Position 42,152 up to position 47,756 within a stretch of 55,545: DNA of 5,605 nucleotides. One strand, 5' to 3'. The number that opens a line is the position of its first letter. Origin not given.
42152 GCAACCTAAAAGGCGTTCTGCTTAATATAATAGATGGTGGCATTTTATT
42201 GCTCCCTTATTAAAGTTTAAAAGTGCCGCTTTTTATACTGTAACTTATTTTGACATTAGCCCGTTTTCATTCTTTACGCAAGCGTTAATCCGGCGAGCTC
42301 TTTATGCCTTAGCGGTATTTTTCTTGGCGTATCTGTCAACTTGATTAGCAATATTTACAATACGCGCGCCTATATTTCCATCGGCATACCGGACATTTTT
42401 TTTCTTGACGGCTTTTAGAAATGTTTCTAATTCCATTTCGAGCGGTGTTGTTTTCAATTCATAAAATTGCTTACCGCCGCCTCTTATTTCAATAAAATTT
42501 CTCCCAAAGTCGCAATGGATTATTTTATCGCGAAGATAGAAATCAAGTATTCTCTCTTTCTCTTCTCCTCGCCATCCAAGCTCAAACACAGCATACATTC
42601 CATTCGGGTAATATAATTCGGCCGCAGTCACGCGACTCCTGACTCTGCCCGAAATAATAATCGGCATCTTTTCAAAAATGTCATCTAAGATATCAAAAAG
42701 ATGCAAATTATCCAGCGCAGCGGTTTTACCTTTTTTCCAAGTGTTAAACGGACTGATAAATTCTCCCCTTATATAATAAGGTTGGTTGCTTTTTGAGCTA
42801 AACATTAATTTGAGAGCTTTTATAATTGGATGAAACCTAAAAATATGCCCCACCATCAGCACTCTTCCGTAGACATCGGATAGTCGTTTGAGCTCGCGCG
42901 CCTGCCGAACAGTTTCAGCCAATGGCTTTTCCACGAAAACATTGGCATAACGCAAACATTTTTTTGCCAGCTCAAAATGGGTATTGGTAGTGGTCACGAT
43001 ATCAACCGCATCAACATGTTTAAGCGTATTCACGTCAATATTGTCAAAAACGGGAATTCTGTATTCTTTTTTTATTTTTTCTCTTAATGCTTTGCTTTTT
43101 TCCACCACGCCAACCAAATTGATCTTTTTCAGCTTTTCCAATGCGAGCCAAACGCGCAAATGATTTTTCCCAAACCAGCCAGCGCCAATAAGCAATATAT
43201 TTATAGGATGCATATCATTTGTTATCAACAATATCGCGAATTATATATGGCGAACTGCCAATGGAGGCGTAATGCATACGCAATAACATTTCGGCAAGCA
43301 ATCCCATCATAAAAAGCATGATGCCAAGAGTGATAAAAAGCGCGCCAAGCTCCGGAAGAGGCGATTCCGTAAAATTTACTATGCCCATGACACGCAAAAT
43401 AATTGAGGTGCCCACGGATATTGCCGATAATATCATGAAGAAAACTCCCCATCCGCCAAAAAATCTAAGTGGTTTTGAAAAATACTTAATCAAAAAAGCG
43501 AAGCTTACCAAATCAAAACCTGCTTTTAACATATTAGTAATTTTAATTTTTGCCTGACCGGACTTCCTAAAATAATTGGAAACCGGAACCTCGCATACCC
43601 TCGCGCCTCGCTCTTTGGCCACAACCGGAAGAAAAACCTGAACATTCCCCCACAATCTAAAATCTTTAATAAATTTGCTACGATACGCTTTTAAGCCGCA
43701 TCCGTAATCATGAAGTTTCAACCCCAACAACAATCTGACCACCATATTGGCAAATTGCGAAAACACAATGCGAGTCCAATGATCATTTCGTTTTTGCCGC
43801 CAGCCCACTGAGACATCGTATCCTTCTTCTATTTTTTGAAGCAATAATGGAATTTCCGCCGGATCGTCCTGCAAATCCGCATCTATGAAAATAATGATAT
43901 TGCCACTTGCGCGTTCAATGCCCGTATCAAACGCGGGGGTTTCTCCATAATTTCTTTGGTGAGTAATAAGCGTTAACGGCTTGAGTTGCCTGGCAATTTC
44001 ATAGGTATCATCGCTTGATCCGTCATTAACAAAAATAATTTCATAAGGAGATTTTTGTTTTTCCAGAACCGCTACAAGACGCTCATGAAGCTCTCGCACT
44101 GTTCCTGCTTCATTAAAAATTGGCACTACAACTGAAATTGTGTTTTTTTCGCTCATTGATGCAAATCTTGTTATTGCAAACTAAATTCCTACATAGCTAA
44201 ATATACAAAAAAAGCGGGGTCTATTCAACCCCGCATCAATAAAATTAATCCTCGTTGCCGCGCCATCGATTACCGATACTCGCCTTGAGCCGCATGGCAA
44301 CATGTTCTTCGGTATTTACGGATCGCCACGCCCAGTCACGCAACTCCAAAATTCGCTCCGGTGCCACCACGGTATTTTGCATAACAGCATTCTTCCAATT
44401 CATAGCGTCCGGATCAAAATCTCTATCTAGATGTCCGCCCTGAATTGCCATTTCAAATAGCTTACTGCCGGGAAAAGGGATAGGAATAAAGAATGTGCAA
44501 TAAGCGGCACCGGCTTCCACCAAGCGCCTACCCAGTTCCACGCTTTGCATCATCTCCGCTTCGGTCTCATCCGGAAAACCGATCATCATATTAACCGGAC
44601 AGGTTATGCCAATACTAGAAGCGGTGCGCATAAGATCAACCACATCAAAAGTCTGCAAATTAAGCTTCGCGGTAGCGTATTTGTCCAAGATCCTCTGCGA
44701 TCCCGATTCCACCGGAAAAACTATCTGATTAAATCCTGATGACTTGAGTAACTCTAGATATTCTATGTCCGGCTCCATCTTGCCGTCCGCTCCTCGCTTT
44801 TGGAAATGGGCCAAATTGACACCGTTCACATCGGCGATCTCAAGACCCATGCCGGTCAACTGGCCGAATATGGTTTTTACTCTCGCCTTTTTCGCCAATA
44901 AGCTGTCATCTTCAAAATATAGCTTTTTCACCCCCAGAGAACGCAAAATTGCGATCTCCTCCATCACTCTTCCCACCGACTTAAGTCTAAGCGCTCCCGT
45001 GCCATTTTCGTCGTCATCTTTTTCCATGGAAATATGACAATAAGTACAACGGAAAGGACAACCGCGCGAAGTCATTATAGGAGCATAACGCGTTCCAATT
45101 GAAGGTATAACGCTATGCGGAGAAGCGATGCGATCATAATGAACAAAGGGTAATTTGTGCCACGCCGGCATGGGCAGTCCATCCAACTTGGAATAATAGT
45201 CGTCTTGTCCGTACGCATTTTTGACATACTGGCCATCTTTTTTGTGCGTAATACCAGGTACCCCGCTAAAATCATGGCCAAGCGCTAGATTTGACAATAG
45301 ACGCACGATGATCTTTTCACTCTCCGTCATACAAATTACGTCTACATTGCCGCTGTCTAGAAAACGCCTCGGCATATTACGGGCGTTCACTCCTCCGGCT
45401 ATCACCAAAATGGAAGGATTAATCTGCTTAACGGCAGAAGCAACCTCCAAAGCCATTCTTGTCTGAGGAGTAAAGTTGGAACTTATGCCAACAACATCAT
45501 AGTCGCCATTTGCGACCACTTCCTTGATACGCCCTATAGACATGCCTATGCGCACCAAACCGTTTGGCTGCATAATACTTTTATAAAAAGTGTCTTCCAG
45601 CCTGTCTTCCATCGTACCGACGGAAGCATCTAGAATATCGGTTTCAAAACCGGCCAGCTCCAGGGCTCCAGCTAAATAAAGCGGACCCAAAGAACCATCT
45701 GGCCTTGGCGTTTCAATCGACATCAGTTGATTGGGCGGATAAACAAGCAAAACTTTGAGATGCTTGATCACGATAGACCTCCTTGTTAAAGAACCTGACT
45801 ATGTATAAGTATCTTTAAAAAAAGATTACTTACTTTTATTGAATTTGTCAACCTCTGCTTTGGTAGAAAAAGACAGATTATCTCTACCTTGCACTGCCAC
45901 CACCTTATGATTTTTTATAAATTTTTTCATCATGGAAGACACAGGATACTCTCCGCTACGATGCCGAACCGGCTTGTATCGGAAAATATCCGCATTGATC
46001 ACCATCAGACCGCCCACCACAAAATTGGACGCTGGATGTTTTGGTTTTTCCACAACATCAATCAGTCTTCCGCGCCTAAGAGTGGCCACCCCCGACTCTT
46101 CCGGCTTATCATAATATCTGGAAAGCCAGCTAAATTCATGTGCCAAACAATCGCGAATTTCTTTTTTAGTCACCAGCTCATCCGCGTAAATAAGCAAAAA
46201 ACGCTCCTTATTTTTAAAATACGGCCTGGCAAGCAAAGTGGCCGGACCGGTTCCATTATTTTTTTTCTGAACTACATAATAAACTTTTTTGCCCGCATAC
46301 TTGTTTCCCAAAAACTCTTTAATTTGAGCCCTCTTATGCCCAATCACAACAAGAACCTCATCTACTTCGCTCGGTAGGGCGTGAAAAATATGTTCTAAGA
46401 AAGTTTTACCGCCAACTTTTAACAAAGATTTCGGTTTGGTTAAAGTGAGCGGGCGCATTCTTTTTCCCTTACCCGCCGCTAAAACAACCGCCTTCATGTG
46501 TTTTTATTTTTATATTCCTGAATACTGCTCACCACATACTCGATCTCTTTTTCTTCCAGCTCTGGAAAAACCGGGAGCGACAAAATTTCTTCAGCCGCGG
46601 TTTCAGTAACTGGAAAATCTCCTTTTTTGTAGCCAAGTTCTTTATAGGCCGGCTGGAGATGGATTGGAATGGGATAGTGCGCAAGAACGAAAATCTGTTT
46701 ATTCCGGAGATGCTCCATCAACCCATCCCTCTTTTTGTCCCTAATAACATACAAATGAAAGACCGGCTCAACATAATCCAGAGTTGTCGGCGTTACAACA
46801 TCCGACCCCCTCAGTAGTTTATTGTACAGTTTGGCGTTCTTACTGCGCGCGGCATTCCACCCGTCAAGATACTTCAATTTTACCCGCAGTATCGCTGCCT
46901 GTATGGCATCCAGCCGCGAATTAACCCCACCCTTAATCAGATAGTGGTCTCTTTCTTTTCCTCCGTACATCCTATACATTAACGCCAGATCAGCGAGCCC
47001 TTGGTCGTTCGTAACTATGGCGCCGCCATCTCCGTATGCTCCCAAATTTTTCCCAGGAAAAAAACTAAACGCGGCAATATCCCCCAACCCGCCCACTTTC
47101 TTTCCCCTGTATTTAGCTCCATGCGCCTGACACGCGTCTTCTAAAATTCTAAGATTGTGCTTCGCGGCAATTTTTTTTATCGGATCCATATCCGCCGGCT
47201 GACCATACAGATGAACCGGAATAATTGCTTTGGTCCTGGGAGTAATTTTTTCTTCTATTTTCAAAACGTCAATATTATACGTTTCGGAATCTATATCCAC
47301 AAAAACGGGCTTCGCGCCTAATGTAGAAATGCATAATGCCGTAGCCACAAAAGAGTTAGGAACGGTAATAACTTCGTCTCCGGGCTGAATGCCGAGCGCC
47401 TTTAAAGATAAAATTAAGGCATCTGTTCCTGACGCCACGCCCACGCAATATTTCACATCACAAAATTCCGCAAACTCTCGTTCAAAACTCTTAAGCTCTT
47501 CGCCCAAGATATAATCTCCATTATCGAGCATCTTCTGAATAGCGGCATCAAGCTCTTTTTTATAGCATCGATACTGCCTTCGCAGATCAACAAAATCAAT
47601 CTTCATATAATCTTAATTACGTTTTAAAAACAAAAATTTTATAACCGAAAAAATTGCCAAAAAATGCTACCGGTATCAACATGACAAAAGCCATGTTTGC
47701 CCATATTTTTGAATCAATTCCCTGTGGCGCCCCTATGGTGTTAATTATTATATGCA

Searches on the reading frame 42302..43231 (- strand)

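Call 11: search_protein_families(library=pfam, proteins=[window:42302-43231:-], max_evalue=0.001)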
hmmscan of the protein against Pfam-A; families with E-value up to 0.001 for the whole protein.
window:42302-43231:- (309 aa): 1 family
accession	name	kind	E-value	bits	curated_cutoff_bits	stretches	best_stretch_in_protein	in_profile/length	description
PF01408.29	GFO_IDH_MocA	-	3.4e-24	86.3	24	1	10-129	1-120/120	Oxidoreductase family, NAD-binding Rossmann fold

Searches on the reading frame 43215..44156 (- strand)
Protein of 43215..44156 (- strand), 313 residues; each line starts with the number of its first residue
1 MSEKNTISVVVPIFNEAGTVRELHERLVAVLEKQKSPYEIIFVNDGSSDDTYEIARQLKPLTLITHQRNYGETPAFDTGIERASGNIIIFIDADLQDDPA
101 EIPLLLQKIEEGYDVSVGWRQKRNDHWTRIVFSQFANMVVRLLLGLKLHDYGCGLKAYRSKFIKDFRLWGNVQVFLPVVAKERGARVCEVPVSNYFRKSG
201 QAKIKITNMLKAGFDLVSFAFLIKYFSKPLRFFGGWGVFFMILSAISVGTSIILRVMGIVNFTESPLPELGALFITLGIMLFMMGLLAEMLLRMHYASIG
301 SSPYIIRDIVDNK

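Call 11: search_protein_families(library=pfam, proteins=[window:43215-44156:-], max_evalue=0.001)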
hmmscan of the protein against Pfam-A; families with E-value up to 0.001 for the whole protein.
window:43215-44156:- (313 aa): 3 families
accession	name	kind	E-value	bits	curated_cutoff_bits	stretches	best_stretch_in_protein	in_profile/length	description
PF00535.33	Glycos_transf_2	-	1.4e-32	113.4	23.3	1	8-164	1-165/168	Glycosyl transferase family 2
PF10111.15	Glyco_tranf_2_2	-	4.6e-07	30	27.3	1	8-94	1-91/276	Glycosyltransferase like family 2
PF13641.12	Glyco_tranf_2_3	-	3e-05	24.6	27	1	7-113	3-116/230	Glycosyltransferase like family 2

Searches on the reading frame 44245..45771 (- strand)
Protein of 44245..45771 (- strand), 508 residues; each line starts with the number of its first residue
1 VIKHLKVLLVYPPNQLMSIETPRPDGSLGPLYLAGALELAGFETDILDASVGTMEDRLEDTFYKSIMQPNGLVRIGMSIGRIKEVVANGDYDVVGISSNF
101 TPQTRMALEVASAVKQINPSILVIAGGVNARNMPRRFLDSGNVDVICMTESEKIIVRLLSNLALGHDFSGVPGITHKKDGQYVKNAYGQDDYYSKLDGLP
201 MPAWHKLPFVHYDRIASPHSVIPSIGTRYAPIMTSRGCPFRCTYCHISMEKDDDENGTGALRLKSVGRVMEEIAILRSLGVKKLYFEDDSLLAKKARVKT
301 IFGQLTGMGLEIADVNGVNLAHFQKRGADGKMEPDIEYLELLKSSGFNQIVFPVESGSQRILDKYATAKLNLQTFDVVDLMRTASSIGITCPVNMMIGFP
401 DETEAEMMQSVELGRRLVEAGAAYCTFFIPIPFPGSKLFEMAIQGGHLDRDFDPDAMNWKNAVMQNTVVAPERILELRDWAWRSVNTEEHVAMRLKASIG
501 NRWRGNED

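Call 11: search_protein_families(library=pfam, proteins=[window:44245-45771:-], max_evalue=0.001)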
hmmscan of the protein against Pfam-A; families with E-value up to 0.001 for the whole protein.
window:44245-45771:- (508 aa): 2 families
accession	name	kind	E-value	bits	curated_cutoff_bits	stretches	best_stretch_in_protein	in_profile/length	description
PF02310.24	B12-binding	-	1.6e-15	57.4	32.1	1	28-158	15-120/121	B12 binding domain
PF04055.27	Radical_SAM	-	8.8e-14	52.4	29.5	1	234-413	3-165/166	Radical SAM superfamily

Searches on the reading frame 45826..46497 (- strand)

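Call 11: search_protein_families(library=pfam, proteins=[window:45826-46497:-], max_evalue=0.001)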
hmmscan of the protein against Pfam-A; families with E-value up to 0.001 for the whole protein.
window:45826-46497:- (223 aa): 3 families
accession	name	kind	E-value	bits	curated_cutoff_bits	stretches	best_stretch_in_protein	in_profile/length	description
PF00483.29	NTP_transferase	-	1.9e-23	83.8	21.2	1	2-200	1-216/245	Nucleotidyl transferase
PF12804.13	NTP_transf_3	-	8.5e-13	49.2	27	1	3-109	1-98/160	MobA-like NTP transferase domain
PF01128.25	IspD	-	3.5e-07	30.7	27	1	2-65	2-65/221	2-C-methyl-D-erythritol 4-phosphate cytidylyltransferase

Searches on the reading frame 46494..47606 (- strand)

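Call 11: search_protein_families(library=pfam, proteins=[window:46494-47606:-], max_evalue=0.001)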
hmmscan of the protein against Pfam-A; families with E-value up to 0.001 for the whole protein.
window:46494-47606:- (370 aa): 4 families
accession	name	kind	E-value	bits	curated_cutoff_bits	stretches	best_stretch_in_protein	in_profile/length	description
PF01041.23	DegT_DnrJ_EryC1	-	3.8e-126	421.6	19.8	1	15-363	3-360/360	DegT/DnrJ/EryC1/StrS aminotransferase family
PF01212.27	Beta_elim_lyase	-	8e-05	22.5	27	1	24-164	20-175/288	Beta-eliminating lyase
PF01053.26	Cys_Met_Meta_PP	-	0.00011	21.3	27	1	40-178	56-192/381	Cys/Met metabolism PLP-dependent enzyme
PF25649.1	Rotavirus_VP2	-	0.00012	20.4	27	1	83-153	130-201/984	Rotavirus inner capsid protein VP2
